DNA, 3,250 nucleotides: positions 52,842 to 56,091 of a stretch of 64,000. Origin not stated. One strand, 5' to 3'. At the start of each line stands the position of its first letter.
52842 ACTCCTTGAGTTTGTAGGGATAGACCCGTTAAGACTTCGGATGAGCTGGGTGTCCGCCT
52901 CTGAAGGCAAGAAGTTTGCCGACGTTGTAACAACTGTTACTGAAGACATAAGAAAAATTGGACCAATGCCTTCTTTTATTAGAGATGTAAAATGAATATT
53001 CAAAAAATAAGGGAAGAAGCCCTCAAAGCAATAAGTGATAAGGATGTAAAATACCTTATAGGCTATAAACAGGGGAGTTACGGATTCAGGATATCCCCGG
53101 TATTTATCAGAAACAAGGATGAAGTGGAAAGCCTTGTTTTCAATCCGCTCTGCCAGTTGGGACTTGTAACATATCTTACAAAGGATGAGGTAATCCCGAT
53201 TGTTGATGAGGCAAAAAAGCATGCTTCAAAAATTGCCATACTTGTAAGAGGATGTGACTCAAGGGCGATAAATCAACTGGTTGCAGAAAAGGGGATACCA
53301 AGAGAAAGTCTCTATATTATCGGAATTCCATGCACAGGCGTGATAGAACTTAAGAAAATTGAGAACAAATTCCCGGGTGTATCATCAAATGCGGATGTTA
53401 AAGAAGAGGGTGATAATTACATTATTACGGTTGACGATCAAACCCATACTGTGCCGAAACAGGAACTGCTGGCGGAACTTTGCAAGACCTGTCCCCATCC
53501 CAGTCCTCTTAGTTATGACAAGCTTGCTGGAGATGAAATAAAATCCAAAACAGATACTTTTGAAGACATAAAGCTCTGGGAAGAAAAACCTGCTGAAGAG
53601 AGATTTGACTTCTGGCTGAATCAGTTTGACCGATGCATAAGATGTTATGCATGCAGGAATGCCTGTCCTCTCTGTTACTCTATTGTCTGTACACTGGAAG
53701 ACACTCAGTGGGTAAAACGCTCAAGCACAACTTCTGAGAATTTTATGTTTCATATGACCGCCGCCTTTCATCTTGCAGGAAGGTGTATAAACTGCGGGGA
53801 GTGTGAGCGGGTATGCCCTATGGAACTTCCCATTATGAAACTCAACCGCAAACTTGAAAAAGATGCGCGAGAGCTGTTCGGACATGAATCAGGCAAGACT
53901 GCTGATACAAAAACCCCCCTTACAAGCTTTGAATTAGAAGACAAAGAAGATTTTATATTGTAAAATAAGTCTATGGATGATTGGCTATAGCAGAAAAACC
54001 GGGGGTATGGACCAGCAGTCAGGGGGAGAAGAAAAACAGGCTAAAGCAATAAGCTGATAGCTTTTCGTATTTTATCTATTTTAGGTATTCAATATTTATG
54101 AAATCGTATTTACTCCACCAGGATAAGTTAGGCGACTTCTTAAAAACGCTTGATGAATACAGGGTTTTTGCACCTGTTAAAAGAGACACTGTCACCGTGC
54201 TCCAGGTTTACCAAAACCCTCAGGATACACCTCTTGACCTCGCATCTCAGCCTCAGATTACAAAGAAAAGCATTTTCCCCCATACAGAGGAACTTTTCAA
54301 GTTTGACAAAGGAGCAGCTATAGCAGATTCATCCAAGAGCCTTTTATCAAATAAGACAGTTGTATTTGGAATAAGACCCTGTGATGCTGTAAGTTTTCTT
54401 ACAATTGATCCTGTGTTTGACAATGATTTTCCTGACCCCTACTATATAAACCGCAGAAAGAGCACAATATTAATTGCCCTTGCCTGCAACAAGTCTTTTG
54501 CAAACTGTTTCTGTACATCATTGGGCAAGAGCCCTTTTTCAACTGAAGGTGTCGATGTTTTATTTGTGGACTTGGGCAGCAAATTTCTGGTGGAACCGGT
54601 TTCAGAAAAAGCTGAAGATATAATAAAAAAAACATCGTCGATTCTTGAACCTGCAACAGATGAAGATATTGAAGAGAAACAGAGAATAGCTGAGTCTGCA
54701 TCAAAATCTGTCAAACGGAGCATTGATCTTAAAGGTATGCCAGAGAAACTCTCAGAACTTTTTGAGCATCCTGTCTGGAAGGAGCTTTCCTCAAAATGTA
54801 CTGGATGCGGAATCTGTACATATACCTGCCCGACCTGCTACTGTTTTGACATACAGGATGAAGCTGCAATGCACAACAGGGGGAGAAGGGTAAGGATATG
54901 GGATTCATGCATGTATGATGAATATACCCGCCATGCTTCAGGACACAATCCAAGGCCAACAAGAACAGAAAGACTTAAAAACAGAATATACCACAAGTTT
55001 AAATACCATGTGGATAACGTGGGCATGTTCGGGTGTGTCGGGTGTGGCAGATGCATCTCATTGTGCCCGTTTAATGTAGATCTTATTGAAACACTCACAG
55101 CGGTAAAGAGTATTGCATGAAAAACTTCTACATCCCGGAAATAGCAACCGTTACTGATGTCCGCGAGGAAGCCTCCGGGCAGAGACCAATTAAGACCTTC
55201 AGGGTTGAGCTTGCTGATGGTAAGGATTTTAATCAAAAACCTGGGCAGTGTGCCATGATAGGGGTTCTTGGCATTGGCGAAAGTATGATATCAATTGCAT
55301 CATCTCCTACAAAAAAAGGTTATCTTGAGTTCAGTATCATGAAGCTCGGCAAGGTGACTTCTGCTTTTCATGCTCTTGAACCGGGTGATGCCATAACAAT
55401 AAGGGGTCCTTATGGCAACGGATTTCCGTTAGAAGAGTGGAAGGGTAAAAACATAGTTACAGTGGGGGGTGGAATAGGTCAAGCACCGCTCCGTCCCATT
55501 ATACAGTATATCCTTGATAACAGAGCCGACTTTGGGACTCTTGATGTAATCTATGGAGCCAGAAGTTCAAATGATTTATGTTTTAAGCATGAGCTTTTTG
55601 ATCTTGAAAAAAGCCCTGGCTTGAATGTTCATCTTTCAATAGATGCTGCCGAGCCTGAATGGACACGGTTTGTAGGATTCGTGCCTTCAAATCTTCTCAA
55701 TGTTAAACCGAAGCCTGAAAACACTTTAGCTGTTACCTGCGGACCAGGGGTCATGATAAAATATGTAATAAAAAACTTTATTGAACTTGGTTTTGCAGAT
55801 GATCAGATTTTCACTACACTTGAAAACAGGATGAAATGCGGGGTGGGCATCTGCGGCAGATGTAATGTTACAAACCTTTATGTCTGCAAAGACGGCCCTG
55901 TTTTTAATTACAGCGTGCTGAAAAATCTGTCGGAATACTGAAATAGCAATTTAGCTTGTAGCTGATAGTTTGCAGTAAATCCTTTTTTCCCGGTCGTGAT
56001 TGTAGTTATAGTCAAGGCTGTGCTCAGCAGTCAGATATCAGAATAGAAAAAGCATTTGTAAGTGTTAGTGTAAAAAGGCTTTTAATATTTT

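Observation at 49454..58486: Hdr-Flx flavin-based electron-bifurcation module contiguous with tungsten-type AOR and ferredoxin (and acetyl-CoA synthetase 8 kb upstream)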

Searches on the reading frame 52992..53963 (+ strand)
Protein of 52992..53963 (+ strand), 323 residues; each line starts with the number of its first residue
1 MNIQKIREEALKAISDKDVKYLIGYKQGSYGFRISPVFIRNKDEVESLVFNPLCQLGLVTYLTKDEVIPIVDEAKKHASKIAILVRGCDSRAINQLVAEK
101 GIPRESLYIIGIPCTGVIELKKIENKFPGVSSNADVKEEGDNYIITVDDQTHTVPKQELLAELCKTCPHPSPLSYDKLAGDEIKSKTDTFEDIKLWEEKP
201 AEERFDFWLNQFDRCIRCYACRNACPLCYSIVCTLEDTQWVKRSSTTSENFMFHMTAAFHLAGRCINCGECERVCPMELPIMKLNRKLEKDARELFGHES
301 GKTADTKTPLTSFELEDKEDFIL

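Call 3: search_protein_families(library=pfam, proteins=[window:52992-53963:+])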
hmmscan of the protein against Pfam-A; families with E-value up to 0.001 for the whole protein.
window:52992-53963:+ (323 aa): 9 families
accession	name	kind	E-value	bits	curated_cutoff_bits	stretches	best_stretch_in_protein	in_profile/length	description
PF13534.11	Fer4_17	-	1.6e-08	35.4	22.2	1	214-279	1-60/61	4Fe-4S dicluster domain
PF12797.12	Fer4_2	-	8.1e-08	32.2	24.5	1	212-226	7-21/22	4Fe-4S binding domain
PF13183.11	Fer4_8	-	7.8e-07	30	27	1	212-278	2-67/68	4Fe-4S dicluster domain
PF13187.11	Fer4_9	-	9.1e-07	29.3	27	2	214-278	1-50/52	4Fe-4S dicluster domain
PF00037.32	Fer4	-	1.6e-06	28.1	21.1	1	263-277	6-20/24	4Fe-4S binding domain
PF13237.11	Fer4_10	-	2.7e-06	27.7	25.5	1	210-276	4-53/53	4Fe-4S dicluster domain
PF12838.12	Fer4_7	-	0.00012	23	27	1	214-277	1-50/52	4Fe-4S dicluster domain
PF12800.12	Fer4_4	-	0.00014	22.4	24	0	263-277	2-16/17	4Fe-4S binding domain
PF12837.12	Fer4_6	-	0.00017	21.8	25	1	263-278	7-22/24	4Fe-4S binding domain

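Call 4: search_protein_families(library=ncbifam, proteins=[window:52992-53963:+])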
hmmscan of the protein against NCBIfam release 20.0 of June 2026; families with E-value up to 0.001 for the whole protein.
window:52992-53963:+ (323 aa): 23 families
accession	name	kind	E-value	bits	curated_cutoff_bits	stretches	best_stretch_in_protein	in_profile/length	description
NF045670.1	quin_L_LdhH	equivalog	4.4e-10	38.5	800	1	209-299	300-390/706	L-lactate dehydrogenase (quinone) large subunit LdhH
TIGR00273.1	TIGR00273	equivalog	4.1e-08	32.5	444.8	1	214-295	294-375/432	LutB/LldF family L-lactate oxidation iron-sulfur protein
NF003454.1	PRK05035.1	equivalog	6.8e-08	31.4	345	1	213-288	367-431/556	electron transport complex subunit RsxC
NF058577.1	FdxA_fam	equivalog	1.7e-07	31.3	65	1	259-278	3-22/52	4Fe-4S ferredoxin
TIGR00314.1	cdhA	equivalog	4e-06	24.9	781.3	1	206-311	392-482/784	CO dehydrogenase/acetyl-CoA synthase complex subunit alpha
NF004537.0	PRK05888.1-3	equivalog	4.2e-06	26.4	163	1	205-295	60-145/204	NADH-quinone oxidoreductase subunit NuoI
NF038196.1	ferrodoxin_EFR1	subfamily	1.8e-05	24.9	75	1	250-278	172-199/242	EFR1 family ferrodoxin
TIGR00403.1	ndhI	equivalog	2.2e-05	24.1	302.35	0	245-290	47-87/183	NAD(P)H-quinone oxidoreductase subunit I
TIGR01971.1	NuoI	subfamily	2.9e-05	23.7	113.05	1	212-279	41-97/121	NADH-quinone oxidoreductase, chain I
NF040864.1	HgcB_ferredoxin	equivalog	4.3e-05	23.3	99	0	262-279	13-30/93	mercury methylation ferredoxin HgcB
NF041837.1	rnfC_Methano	equivalog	4.3e-05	22.5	650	1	214-286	359-420/438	Rnf electron transport complex subunit RnfC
NF006808.0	PRK09326.1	equivalog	5.3e-05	22.2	444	0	211-277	10-67/341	F420H2 dehydrogenase subunit F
NF005746.0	PRK07570.1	subfamily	6.7e-05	22.3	243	1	213-290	157-238/250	succinate dehydrogenase/fumarate reductase iron-sulfur subunit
NF040763.1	FeFe_hydrog_A6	exception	7.3e-05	21.3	765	1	164-277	97-202/571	NADH-dependent [FeFe] hydrogenase, group A6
NF007382.0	PRK09898.1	equivalog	0.00015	21.3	213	0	208-234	149-175/208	ferredoxin-like protein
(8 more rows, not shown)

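Call 80: search_protein_families(library=pfam, proteins=[window:52992-53963:+], max_evalue=0.1)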
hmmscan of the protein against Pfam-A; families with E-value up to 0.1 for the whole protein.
window:52992-53963:+ (323 aa): 16 families
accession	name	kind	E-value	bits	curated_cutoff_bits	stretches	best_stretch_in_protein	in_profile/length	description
PF13534.11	Fer4_17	-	1.6e-08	35.4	22.2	1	214-279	1-60/61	4Fe-4S dicluster domain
PF12797.12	Fer4_2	-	8.1e-08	32.2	24.5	2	212-226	7-21/22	4Fe-4S binding domain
PF13183.11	Fer4_8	-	7.8e-07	30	27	1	212-278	2-67/68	4Fe-4S dicluster domain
PF13187.11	Fer4_9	-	9.1e-07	29.3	27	3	214-278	1-50/52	4Fe-4S dicluster domain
PF00037.32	Fer4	-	1.6e-06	28.1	21.1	2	263-277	6-20/24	4Fe-4S binding domain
PF13237.11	Fer4_10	-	2.7e-06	27.7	25.5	2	210-276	4-53/53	4Fe-4S dicluster domain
PF12838.12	Fer4_7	-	0.00012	23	27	1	214-277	1-50/52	4Fe-4S dicluster domain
PF12800.12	Fer4_4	-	0.00014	22.4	24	2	263-277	2-16/17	4Fe-4S binding domain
PF12837.12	Fer4_6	-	0.00017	21.8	25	1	263-278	7-22/24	4Fe-4S binding domain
PF04432.18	FrhB_FdhB_C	-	0.0018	18.6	23.3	1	80-168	3-99/150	Coenzyme F420 hydrogenase/dehydrogenase, beta subunit C terminus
PF13484.11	Fer4_16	-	0.0044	18.2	30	1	214-277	1-65/66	4Fe-4S double cluster binding domain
PF17179.9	Fer4_22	-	0.0056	17.9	27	0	264-277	1-14/95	4Fe-4S dicluster domain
PF13746.11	Fer4_18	-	0.02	15.5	27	0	260-282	56-78/114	4Fe-4S dicluster domain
PF13370.11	Fer4_13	-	0.05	14.7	24.5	0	213-231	4-22/58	4Fe-4S single cluster domain of Ferredoxin I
PF12798.12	Fer4_3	-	0.065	14.6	27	1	265-277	1-13/15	4Fe-4S binding domain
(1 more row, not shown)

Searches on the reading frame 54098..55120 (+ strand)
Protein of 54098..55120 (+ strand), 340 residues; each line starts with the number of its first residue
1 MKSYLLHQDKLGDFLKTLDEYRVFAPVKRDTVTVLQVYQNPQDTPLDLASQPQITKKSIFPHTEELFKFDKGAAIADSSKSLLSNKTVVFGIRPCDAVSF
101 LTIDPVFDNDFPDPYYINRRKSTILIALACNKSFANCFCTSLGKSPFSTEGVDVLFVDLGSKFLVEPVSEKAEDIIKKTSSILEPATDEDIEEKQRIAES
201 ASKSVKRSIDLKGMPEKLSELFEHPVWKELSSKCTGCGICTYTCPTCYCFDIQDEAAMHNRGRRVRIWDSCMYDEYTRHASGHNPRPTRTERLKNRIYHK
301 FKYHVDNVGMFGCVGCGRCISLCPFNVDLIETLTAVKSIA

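Call 3: search_protein_families(library=pfam, proteins=[window:54098-55120:+])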
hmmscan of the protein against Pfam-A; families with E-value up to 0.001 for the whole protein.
window:54098-55120:+ (340 aa): 14 families
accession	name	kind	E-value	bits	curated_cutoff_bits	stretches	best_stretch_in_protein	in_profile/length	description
PF17179.9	Fer4_22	-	8e-34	116.8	27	1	233-326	1-94/95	4Fe-4S dicluster domain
PF00037.32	Fer4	-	2.9e-07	30.4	21.1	0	232-246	6-20/24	4Fe-4S binding domain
PF12797.12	Fer4_2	-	4e-07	30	24.5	1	231-246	7-22/22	4Fe-4S binding domain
PF13746.11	Fer4_18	-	1.5e-06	28.8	27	1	269-333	16-81/114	4Fe-4S dicluster domain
PF13183.11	Fer4_8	-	2.1e-06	28.6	27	1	232-327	3-68/68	4Fe-4S dicluster domain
PF12838.12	Fer4_7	-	2.9e-06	28.1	27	1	233-327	1-52/52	4Fe-4S dicluster domain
PF13484.11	Fer4_16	-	7.6e-06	27.1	30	0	313-326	2-15/66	4Fe-4S double cluster binding domain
PF13237.11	Fer4_10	-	2e-05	24.8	25.5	0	231-324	6-53/53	4Fe-4S dicluster domain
PF25160.1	LdpA_Fe-S-bd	-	6.7e-05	23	27.6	1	312-332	27-45/49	LdpA Fe-S cluster-binding domain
PF12800.12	Fer4_4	-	9.3e-05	22.9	24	0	313-325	4-16/17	4Fe-4S binding domain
PF13534.11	Fer4_17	-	0.00013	22.9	22.2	0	233-328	1-61/61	4Fe-4S dicluster domain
PF13187.11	Fer4_9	-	0.00028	21.3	27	0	233-325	1-49/52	4Fe-4S dicluster domain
PF14697.11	Fer4_21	-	0.0005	20.6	35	0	226-249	33-56/59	4Fe-4S dicluster domain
PF12837.12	Fer4_6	-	0.00063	20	25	0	313-327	9-23/24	4Fe-4S binding domain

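Call 4: search_protein_families(library=ncbifam, proteins=[window:54098-55120:+])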
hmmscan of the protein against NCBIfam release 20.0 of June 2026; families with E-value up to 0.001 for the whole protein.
window:54098-55120:+ (340 aa): 16 families
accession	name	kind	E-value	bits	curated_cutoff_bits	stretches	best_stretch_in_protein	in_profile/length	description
NF040829.1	sulfhyd_ShyB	equivalog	8.3e-63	212.4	690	1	5-337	5-330/334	NAD(P)-dependent hydrogenase/sulfhydrogenase 2 subunit beta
NF040833.1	sulfhyd_HydB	equivalog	1e-54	185.8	750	1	6-336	6-335/367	NADPH-dependent hydrogenase/sulfhydrogenase 1 subunit beta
TIGR02910.1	sulfite_red_A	equivalog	1.2e-46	159.5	323.15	1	6-329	5-319/334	anaerobic sulfite reductase subunit AsrA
NF038196.1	ferrodoxin_EFR1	subfamily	3.7e-08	33.7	75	1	167-246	121-198/242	EFR1 family ferrodoxin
TIGR01945.1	rnfC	subfamily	2.2e-07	29.8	245.95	1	171-246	338-416/435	RnfABCDGE type electron transport complex subunit C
NF040612.1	F420_dehyd_FpoI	exception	1.1e-06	28.4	180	1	212-247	20-57/135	F420H2 dehydrogenase subunit FpoI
NF041890.1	hdrC_Methbact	equivalog_domain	8.9e-06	25.4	270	0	291-324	10-42/192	ferredoxin:CoB-CoM heterodisulfide reductase subunit HdrC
TIGR02700.1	flavo_MJ0208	hypoth_equivalog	9.2e-05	21.8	251.35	0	307-327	173-193/234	dihydromethanopterin reductase (acceptor)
TIGR01944.1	rnfB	subfamily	0.00011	21.9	68.7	0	230-257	141-167/190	RnfABCDGE type electron transport complex subunit B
TIGR00314.1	cdhA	equivalog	0.00014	19.8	781.3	0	193-270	362-438/784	CO dehydrogenase/acetyl-CoA synthase complex subunit alpha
NF040864.1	HgcB_ferredoxin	equivalog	0.00018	21.3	99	0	313-327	16-30/93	mercury methylation ferredoxin HgcB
TIGR02512.1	FeFe_hydrog_A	subfamily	0.00024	20.1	405.95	0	309-326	48-65/375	[FeFe] hydrogenase, group A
NF003475.0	PRK05113.1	equivalog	0.00053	19.9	203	0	230-254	141-164/190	electron transport complex subunit RsxB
TIGR02936.1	fdxN_nitrog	equivalog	0.00063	19.8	80.55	0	304-330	14-40/91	ferredoxin III, nif-specific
NF010368.0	PRK13795.1-3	equivalog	0.00069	18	588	0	200-257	557-611/635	hypothetical protein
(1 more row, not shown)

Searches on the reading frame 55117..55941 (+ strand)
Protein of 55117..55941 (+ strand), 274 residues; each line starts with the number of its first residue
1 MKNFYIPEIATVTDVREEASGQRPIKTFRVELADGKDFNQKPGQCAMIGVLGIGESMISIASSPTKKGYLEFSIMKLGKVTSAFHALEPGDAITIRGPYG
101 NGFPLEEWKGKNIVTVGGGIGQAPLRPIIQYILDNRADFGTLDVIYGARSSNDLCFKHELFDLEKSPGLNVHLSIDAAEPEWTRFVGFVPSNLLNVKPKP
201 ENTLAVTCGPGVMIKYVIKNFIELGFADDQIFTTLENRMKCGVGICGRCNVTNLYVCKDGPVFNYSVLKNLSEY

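Call 3: search_protein_families(library=pfam, proteins=[window:55117-55941:+])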
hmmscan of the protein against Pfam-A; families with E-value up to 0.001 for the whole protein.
window:55117-55941:+ (274 aa): 3 families
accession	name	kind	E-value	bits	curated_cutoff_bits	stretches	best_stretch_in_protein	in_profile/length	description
PF00175.26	NAD_binding_1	-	1.5e-12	48.6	22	1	116-217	2-107/109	Oxidoreductase NAD-binding domain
PF10418.14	DHODB_Fe-S_bind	-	3e-12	46.5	23.9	1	236-266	1-38/41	Iron-sulfur cluster binding domain of dihydroorotate dehydrogenase B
PF00970.30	FAD_binding_6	-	2.1e-05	25.2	21.1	1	25-101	14-96/99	Oxidoreductase FAD-binding domain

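Call 4: search_protein_families(library=ncbifam, proteins=[window:55117-55941:+])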
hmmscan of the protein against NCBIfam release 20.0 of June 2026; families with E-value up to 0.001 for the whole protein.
window:55117-55941:+ (274 aa): 27 families (the best 25 are shown)
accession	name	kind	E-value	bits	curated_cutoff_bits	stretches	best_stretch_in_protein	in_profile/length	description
NF006220.0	PRK08345.1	subfamily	9.6e-71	238.4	395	1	5-265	8-284/294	cytochrome-c3 hydrogenase subunit gamma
NF040835.1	sulfhyd_HydG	equivalog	3.3e-61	207.1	650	1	35-266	45-282/292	NADPH-dependent hydrogenase/sulfhydrogenase 1 subunit gamma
TIGR02911.1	sulfite_red_B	equivalog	5.7e-57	192.8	288.6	1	5-271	3-259/261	anaerobic sulfite reductase subunit AsrB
NF040830.1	sulfhyd_ShyC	equivalog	2e-53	181.5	600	1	11-265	10-278/288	NAD(P)-dependent hydrogenase/sulfhydrogenase 2 subunit gamma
NF000796.0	PRK00054.1-1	equivalog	4.8e-48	163.6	224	1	8-270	4-237/254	dihydroorotate dehydrogenase electron transfer subunit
NF000798.0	PRK00054.1-3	equivalog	1.8e-26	93.3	219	1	35-264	26-238/244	dihydroorotate dehydrogenase electron transfer subunit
TIGR01941.1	nqrF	equivalog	8.2e-22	77.7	295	1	58-232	225-399/405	NADH:ubiquinone reductase (Na(+)-transporting) subunit F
NF004862.0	PRK06222.1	subfamily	2.2e-20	73.3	220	1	39-264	27-244/281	sulfide/dihydroorotate dehydrogenase-like FAD/NAD-binding protein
NF009414.0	PRK12778.1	equivalog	5.5e-19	67.9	1103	1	40-264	28-244/752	bifunctional dihydroorotate dehydrogenase B NAD binding subunit/NADPH-dependent glutamate synthase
NF000799.0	PRK00054.1-4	equivalog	7.8e-19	67.7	314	1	58-265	55-253/258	dihydroorotate dehydrogenase electron transfer subunit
NF000797.0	PRK00054.1-2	equivalog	3.9e-15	55.8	270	1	78-264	83-261/267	dihydroorotate dehydrogenase electron transfer subunit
NF004470.0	PRK05802.1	equivalog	6.4e-15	55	313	1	58-252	117-304/330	sulfide/dihydroorotate dehydrogenase-like FAD/NAD-binding protein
NF045803.1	MethMoxFADbindMmoC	equivalog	1.3e-14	53.7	500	1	35-233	135-337/343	aromatic/alkene monooxygenase hydroxylase FAD-binding subunit MmoC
NF058606.1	GlBtMonoRdsGbcB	equivalog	1.1e-13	50.9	500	1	25-227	28-238/362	glycine betaine monooxygenase reductase subunit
NF005963.0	PRK08051.1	equivalog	1.9e-12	47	230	1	26-232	17-226/233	NAD(P)H-flavin reductase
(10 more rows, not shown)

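Call 25: search_solved_structures(query=window:55117-55941:+, max_evalue=0.00001)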
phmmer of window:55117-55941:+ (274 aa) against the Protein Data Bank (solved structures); distinct sequences matched with E-value up to 0.00001: 32.
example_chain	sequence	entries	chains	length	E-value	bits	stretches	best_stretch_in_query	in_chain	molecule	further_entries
9nez_C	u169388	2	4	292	4.7e-61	209.5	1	33-266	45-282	Sulfhydrogenase 1 subunit gamma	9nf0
2r6h_A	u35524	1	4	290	3.3e-18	68.9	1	75-230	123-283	NADH:ubiquinone oxidoreductase, Na translocating, F subunit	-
7qty_A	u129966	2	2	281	1.3e-17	67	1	78-232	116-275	Na(+)-translocating NADH-quinone reductase subunit F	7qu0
7qu3_A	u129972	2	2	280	2.5e-16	62.7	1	75-231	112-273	Na(+)-translocating NADH-quinone reductase subunit F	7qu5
1ep3_B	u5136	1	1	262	1.3e-14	57.1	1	74-264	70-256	DIHYDROOROTATE DEHYDROGENASE B (PYRK SUBUNIT)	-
1ep1_B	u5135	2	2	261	1.3e-14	57.1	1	74-264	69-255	DIHYDROOROTATE DEHYDROGENASE B (PYRK SUBUNIT)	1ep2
5ksw_B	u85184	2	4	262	2.3e-14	56.3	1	73-263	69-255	Dihydroorotate dehydrogenase B (NAD(+)), electron transfer subunit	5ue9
2eix_A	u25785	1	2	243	3.9e-14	55.5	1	61-232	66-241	NADH-cytochrome b5 reductase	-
5yly_A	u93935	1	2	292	8.2e-13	51.2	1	77-227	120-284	Nitrate reductase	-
4ylf_A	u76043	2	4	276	4.5e-12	48.8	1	40-264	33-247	Dihydroorotate dehydrogenase B (NAD(+)), electron transfer subunit homolog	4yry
8ad3_A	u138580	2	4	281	7e-12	48.1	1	78-232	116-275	Na(+)-translocating NADH-quinone reductase subunit F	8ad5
4u9u_A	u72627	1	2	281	7.2e-12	48.1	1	78-232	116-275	Na(+)-translocating NADH-quinone reductase subunit F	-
8ad4_A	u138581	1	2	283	7.4e-12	48.1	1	78-232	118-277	Na(+)-translocating NADH-quinone reductase subunit F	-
4uaj_A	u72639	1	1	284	7.4e-12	48.1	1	78-232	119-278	Na(+)-translocating NADH-quinone reductase subunit F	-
7rom_A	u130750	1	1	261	1.2e-11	47.4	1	67-238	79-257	NADH-cytochrome b5 reductase 1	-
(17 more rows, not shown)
